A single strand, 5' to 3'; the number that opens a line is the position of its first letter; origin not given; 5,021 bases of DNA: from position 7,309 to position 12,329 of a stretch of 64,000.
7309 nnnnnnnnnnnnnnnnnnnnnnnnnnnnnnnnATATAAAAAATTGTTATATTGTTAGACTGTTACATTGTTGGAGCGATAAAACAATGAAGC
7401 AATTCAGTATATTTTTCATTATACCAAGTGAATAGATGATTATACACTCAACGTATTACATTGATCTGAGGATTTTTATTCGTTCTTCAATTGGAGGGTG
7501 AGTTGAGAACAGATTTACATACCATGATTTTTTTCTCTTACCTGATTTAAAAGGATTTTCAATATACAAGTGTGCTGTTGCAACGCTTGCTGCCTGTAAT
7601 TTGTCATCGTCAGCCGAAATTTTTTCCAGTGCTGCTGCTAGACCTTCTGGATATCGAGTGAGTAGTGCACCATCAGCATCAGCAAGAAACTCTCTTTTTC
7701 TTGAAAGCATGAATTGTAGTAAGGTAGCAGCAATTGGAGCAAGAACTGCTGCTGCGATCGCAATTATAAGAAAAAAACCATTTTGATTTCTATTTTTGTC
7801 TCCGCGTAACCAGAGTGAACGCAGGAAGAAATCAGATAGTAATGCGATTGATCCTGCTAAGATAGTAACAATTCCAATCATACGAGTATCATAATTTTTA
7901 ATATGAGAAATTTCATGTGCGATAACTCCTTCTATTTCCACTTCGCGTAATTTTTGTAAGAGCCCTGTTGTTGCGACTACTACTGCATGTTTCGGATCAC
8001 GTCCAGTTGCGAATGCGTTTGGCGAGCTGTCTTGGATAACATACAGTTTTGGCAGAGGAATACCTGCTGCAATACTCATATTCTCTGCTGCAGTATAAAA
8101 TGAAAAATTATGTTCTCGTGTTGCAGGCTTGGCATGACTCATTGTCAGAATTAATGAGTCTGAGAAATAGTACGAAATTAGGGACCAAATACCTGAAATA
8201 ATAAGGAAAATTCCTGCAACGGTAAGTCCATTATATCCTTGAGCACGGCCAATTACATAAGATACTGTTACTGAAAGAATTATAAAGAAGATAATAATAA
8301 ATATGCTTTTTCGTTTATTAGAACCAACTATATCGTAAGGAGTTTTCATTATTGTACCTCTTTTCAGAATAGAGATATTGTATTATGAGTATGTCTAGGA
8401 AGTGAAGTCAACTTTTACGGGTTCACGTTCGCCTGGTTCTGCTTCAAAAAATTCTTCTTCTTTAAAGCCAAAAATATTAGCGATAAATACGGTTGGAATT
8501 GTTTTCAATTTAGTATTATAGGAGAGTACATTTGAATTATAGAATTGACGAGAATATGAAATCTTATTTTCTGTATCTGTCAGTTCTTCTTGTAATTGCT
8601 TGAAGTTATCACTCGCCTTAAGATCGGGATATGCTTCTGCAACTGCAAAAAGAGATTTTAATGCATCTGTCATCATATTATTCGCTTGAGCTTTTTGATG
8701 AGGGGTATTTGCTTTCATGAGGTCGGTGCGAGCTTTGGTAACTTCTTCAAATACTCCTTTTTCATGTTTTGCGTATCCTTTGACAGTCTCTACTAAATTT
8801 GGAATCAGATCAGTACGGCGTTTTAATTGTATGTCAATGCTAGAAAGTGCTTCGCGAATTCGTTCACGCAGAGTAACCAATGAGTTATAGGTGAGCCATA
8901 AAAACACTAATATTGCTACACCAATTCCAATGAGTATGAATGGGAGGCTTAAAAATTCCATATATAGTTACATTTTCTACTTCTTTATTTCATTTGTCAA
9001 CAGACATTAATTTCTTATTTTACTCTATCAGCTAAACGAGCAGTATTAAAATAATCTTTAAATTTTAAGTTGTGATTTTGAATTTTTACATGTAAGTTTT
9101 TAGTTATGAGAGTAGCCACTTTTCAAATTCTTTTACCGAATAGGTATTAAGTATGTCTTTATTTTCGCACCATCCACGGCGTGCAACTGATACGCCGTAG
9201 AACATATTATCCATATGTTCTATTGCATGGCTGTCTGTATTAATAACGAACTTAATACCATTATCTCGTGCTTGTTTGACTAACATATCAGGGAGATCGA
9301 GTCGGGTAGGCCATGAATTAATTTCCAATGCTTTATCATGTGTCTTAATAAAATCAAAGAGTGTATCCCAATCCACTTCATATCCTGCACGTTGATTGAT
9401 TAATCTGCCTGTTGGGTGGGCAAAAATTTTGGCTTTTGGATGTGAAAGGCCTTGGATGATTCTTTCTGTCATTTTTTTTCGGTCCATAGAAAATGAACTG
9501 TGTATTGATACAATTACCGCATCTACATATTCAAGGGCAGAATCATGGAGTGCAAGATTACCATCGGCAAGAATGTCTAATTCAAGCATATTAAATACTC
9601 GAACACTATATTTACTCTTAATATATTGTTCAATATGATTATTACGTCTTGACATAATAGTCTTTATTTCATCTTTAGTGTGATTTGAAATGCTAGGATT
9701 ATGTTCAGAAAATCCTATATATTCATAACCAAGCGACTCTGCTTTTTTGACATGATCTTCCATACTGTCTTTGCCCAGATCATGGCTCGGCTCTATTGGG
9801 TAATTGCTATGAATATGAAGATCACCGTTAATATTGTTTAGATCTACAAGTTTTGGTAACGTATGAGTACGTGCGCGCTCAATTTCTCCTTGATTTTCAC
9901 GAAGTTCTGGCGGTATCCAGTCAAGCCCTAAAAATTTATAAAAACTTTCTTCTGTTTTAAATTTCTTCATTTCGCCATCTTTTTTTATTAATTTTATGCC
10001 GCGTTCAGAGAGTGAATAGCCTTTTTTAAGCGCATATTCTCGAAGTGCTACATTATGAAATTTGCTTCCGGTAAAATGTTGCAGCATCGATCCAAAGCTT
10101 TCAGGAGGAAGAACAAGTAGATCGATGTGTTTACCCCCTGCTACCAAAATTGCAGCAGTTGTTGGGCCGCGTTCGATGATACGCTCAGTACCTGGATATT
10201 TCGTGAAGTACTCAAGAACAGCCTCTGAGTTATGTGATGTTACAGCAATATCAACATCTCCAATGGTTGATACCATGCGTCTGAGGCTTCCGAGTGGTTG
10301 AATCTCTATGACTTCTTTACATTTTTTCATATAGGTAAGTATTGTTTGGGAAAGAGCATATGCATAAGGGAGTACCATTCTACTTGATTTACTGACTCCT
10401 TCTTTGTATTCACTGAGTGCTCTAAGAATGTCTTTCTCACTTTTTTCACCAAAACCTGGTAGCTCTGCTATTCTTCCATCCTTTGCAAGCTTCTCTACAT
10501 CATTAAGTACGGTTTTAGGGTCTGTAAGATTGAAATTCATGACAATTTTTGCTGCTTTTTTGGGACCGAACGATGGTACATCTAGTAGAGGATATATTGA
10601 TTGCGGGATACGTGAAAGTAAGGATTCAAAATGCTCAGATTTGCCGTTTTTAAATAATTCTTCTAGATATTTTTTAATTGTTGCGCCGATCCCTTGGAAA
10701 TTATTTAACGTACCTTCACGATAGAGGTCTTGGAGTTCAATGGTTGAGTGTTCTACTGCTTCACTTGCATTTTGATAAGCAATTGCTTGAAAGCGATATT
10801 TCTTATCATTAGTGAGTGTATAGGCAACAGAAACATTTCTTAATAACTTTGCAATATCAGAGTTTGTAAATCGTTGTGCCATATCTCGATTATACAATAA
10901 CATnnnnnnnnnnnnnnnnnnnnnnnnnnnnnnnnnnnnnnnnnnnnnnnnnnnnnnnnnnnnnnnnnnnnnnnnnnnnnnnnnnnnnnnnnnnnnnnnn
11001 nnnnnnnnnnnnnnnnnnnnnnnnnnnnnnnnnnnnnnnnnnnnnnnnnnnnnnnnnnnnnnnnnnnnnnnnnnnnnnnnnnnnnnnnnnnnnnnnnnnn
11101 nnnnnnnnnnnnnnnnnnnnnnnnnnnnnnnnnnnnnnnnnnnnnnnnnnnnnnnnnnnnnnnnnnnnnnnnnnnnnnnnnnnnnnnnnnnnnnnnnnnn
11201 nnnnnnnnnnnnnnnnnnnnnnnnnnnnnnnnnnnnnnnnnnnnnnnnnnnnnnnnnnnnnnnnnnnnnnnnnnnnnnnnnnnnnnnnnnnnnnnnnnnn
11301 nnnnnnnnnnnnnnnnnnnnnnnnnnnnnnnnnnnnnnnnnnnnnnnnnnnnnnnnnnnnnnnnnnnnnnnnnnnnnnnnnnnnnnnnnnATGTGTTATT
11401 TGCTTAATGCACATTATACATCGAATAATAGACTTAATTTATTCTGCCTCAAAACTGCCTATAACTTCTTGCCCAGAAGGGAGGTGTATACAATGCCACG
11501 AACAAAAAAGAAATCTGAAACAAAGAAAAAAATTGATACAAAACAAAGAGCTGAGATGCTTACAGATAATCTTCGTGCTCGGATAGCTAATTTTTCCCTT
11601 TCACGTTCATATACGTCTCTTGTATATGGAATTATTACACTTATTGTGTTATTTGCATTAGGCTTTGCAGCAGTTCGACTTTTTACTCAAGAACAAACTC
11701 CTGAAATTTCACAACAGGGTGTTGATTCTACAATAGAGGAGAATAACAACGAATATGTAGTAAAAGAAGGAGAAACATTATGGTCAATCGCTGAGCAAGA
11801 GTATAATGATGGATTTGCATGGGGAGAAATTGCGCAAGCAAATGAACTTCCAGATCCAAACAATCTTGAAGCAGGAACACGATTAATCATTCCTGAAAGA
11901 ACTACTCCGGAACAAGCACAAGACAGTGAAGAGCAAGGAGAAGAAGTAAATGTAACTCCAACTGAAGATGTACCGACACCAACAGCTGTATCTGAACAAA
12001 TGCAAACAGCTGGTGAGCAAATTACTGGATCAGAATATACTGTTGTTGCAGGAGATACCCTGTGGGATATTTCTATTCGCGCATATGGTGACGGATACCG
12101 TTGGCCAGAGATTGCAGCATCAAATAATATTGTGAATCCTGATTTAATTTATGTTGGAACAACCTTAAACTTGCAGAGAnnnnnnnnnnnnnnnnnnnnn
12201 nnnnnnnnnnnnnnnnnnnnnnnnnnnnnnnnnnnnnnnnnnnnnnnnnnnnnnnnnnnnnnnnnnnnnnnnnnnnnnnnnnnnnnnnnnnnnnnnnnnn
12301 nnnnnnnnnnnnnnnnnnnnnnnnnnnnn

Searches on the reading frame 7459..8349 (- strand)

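Call 10: search_protein_families(library=pfam, proteins=[window:7459-8349:-], max_evalue=0.001)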
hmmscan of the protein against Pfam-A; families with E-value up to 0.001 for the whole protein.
window:7459-8349:- (297 aa): 1 family
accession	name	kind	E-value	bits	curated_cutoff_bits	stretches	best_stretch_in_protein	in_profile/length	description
PF01435.24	Peptidase_M48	-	1.3e-29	103.8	20.3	1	88-296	11-184/186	Peptidase family M48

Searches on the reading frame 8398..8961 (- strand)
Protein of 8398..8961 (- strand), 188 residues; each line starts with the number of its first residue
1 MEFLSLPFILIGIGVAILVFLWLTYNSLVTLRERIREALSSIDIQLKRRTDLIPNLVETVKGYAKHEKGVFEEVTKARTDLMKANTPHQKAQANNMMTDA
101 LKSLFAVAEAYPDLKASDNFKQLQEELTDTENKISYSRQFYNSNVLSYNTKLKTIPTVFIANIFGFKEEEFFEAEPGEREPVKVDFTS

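Call 10: search_protein_families(library=pfam, proteins=[window:8398-8961:-], max_evalue=0.001)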
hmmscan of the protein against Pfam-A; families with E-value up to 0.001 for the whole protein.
window:8398-8961:- (188 aa): 1 family
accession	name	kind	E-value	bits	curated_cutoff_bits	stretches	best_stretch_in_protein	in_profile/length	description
PF04011.17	LemA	-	2.1e-61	206.6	26.2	1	38-186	1-149/149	LemA family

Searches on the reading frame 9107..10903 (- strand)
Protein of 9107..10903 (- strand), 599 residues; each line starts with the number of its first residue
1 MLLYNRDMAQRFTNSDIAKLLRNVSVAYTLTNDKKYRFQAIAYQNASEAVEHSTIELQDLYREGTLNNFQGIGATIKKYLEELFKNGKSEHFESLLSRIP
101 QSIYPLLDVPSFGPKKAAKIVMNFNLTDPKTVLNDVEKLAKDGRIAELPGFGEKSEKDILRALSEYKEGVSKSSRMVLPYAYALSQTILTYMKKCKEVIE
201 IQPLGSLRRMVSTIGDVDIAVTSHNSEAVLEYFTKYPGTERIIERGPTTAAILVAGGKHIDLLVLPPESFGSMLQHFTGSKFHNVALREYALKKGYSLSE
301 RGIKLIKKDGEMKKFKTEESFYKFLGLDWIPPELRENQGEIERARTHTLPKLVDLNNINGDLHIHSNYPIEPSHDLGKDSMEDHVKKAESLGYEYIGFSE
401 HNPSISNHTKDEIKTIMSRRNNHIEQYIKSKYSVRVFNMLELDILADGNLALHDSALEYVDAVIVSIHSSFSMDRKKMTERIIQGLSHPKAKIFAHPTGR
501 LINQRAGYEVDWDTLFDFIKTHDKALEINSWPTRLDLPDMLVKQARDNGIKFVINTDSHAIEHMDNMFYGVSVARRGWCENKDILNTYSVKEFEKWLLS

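Call 10: search_protein_families(library=pfam, proteins=[window:9107-10903:-], max_evalue=0.001)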
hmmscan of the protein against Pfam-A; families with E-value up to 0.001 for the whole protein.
window:9107-10903:- (599 aa): 5 families
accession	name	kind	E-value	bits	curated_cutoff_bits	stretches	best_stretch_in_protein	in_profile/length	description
PF14791.11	DNA_pol_B_thumb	-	9e-23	80.3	25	1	274-336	2-63/63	DNA polymerase beta thumb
PF14716.13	HHH_8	-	3.4e-09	37.4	30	1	13-88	2-72/73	Helix-hairpin-helix domain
PF02811.25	PHP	-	1.2e-07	32.7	26.4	1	361-530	1-163/164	PHP domain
PF14792.12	DNA_pol_B_palm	-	0.00021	22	25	1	184-228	10-54/113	DNA polymerase beta palm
PF14520.12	HHH_5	-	0.00022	22.1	27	0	106-164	4-56/57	Helix-hairpin-helix domain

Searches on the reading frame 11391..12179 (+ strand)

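Call 10: search_protein_families(library=pfam, proteins=[window:11391-12179:+], max_evalue=0.001)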
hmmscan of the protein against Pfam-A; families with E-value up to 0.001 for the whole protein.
window:11391-12179:+ (263 aa): 2 families
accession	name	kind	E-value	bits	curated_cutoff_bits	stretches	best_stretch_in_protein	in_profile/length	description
PF01476.26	LysM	-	9.7e-24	83.5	20.9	2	122-168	1-43/43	LysM domain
PF23457.1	LysM2_NFP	-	4.5e-08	33.5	36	0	120-168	6-54/56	NFP LysM2 domain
